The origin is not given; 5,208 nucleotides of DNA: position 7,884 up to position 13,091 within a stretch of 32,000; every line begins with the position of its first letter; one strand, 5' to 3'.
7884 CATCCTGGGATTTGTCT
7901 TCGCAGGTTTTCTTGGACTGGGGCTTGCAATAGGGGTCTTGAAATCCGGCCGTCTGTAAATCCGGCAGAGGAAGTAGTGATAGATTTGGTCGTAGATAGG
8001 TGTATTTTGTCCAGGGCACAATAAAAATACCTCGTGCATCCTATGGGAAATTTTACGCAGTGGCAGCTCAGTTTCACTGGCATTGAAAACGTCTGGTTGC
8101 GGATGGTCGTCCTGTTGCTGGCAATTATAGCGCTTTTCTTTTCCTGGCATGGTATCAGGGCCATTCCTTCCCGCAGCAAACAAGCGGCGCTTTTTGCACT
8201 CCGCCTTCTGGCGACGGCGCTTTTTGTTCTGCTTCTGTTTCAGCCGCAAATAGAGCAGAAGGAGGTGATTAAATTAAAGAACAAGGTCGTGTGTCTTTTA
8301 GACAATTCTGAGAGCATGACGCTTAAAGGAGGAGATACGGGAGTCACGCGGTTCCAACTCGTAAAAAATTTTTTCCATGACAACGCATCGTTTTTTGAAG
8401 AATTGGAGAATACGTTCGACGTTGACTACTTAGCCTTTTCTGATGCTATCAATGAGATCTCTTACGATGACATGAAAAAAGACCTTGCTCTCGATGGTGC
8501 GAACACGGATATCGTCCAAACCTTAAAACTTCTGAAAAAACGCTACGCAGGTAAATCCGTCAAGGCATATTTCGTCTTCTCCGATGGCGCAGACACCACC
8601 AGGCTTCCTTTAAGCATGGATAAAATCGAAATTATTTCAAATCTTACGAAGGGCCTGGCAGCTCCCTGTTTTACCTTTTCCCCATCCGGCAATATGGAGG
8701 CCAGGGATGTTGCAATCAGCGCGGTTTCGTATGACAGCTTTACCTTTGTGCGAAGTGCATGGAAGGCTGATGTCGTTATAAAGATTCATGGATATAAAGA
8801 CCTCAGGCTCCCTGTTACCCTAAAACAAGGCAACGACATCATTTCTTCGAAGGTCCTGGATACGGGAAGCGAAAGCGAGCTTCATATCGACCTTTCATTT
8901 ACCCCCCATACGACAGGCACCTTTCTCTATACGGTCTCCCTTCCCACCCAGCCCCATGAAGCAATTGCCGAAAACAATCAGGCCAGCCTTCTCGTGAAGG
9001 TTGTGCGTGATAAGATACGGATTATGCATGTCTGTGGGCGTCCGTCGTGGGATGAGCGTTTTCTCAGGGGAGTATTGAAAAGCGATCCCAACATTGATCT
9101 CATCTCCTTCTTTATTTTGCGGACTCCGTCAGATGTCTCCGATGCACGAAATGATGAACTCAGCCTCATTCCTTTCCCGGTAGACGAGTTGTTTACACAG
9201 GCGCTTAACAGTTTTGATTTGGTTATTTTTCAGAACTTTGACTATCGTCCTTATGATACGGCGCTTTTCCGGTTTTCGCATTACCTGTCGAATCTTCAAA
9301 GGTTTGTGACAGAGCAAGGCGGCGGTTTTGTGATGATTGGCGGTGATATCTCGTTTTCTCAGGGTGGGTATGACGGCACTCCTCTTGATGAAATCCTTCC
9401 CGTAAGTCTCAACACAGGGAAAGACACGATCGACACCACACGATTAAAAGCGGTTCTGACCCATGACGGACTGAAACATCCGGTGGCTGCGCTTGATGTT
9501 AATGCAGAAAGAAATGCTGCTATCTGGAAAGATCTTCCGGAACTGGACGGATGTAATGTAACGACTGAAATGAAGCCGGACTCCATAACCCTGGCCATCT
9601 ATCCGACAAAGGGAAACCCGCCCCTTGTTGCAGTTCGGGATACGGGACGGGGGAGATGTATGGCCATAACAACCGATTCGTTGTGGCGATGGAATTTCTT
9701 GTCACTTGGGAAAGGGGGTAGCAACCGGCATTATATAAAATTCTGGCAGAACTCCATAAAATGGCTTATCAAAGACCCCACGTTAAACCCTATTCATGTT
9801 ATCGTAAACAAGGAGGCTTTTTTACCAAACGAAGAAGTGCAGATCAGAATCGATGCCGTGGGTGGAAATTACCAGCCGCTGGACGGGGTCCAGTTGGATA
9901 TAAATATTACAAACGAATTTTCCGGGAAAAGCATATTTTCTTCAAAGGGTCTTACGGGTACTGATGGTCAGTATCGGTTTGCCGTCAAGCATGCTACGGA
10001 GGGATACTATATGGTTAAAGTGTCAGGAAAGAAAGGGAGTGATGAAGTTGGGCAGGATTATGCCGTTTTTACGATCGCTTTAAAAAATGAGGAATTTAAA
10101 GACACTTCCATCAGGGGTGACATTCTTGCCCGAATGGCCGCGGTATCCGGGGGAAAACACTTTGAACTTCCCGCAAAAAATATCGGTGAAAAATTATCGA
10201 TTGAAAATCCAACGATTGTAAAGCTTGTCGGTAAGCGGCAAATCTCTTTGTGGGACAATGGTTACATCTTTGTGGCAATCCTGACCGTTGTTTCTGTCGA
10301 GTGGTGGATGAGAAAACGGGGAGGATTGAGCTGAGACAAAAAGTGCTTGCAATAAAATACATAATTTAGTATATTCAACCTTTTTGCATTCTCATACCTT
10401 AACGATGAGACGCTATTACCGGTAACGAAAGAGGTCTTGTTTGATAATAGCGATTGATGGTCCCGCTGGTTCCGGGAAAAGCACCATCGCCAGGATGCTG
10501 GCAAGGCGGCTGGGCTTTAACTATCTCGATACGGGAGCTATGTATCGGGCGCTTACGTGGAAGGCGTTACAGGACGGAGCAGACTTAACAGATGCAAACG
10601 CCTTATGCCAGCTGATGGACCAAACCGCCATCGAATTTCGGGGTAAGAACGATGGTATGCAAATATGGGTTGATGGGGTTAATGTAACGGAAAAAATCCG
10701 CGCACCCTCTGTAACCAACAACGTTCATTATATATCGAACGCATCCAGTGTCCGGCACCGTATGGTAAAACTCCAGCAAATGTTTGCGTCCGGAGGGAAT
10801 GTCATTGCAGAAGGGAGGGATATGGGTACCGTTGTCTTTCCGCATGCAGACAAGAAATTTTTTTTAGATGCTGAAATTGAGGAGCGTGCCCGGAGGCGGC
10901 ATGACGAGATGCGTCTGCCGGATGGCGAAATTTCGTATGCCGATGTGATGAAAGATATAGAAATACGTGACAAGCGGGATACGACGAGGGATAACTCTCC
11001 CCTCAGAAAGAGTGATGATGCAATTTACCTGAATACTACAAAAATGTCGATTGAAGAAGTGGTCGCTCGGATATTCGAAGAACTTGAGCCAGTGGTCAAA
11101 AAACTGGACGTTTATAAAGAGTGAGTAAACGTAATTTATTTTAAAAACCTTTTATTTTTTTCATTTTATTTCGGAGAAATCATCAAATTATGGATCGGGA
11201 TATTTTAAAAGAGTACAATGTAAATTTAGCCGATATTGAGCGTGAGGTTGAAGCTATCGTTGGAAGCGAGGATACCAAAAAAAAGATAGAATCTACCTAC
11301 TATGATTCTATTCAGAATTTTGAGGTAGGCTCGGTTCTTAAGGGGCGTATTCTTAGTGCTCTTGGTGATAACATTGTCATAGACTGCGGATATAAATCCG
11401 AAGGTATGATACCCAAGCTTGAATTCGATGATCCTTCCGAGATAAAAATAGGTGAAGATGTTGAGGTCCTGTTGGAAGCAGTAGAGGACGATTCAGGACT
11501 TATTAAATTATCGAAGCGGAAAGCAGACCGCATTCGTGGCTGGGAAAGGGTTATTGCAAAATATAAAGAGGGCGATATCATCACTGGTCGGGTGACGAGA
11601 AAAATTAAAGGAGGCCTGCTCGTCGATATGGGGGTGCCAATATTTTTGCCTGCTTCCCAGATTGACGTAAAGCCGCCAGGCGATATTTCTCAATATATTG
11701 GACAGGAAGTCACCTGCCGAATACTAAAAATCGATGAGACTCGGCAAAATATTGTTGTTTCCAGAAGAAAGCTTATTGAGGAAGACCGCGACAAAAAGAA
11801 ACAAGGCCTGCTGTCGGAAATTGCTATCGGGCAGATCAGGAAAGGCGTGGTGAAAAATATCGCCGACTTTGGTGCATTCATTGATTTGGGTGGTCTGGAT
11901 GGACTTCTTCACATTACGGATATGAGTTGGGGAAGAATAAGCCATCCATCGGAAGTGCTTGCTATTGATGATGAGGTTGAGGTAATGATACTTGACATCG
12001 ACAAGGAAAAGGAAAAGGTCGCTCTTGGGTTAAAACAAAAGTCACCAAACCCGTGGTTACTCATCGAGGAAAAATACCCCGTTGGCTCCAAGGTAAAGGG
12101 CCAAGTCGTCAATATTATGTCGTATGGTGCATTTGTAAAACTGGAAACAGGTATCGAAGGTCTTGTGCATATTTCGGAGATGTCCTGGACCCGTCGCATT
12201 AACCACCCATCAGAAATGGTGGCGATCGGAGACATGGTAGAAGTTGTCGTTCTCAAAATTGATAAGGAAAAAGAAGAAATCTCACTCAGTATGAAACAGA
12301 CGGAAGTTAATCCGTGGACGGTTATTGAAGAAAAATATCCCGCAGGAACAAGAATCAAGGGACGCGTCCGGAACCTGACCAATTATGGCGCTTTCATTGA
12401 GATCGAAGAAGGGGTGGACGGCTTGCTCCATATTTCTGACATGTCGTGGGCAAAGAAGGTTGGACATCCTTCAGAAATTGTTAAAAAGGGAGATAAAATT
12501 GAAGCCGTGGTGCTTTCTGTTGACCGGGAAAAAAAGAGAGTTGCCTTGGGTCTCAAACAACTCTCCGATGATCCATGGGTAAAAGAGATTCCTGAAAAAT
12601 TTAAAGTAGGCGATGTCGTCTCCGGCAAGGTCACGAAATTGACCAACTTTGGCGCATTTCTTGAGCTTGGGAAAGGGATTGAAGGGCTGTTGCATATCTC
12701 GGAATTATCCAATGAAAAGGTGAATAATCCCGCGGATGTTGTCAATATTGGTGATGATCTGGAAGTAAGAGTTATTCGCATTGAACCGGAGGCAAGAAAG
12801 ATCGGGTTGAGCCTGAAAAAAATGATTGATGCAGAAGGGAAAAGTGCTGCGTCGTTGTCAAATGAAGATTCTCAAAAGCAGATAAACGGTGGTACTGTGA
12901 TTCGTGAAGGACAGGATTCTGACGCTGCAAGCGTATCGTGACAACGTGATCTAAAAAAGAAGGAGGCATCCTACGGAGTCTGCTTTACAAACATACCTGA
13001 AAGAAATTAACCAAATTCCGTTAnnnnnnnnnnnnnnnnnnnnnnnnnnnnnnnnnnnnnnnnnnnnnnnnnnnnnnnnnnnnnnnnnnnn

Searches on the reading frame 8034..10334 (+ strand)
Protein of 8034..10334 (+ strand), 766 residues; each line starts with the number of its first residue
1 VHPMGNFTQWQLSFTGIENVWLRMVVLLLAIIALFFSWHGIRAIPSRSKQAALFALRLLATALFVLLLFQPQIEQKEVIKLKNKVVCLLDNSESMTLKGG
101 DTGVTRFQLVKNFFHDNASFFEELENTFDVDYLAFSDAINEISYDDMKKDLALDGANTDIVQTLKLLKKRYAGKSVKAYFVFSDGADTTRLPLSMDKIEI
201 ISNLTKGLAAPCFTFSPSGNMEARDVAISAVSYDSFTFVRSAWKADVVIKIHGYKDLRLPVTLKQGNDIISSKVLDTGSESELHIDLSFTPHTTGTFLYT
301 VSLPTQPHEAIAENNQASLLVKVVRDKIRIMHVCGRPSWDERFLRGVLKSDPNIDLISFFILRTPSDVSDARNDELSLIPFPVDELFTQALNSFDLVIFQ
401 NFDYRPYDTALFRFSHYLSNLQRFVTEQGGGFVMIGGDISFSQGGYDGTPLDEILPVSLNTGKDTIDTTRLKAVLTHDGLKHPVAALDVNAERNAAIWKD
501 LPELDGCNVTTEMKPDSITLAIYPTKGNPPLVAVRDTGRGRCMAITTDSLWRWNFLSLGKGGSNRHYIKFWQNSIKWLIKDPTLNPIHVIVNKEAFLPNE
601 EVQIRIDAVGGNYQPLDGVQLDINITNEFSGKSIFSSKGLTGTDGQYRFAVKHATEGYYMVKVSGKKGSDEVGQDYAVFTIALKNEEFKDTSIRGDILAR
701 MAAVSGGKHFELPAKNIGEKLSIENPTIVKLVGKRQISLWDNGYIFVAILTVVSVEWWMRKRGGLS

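Call 64: search_protein_families(library=pfam, proteins=[window:8034-10334:+], max_evalue=0.0001)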
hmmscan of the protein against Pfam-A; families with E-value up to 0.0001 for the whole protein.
window:8034-10334:+ (766 aa): 1 family
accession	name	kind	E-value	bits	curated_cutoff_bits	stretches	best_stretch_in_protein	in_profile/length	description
PF07090.17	GATase1_like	-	2.6e-09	37.4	27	1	419-579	98-246/247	Putative glutamine amidotransferase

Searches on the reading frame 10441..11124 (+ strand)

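Call 64: search_protein_families(library=pfam, proteins=[window:10441-11124:+], max_evalue=0.0001)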
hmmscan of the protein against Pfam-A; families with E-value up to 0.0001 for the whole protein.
window:10441-11124:+ (227 aa): 6 families
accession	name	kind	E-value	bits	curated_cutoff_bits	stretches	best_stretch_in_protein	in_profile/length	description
PF02224.24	Cytidylate_kin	-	5.9e-72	242.2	26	1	3-215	1-209/211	Cytidylate kinase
PF13189.12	Cytidylate_kin2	-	9.8e-11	42.6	28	1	2-180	1-150/176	Cytidylate kinase-like family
PF13238.12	AAA_18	-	4.6e-07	30.8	29.4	1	3-155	1-110/128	AAA domain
PF13207.12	AAA_17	-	2.5e-06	28.2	27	1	7-80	2-79/136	AAA domain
PF13671.12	AAA_33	-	4.7e-06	27.4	27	1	4-67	3-67/143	AAA domain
PF01202.28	SKI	-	8.3e-06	26.4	22.1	0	10-32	2-24/159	Shikimate kinase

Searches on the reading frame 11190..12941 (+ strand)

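Call 64: search_protein_families(library=pfam, proteins=[window:11190-12941:+], max_evalue=0.0001)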
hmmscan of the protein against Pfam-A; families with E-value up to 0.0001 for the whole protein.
window:11190-12941:+ (583 aa): 5 families
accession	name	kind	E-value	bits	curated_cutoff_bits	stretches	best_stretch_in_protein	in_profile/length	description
PF00575.29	S1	-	3.2e-103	338.6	22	5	470-543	1-74/74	S1 RNA binding domain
PF23459.1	S1_RRP5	-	5.7e-31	107.3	27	2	299-367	4-71/72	RRP5 S1 domain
PF21710.3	Spt6_S1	-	7.7e-16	58.6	27.5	0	306-372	24-90/91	Spt6, S1/OB domain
PF13509.12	S1_2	-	5.7e-14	52.4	21.8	0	473-509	1-37/61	S1 domain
PF17092.11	PCB_OB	-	1.9e-07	32.3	27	0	299-354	32-97/111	Penicillin-binding protein OB-like domain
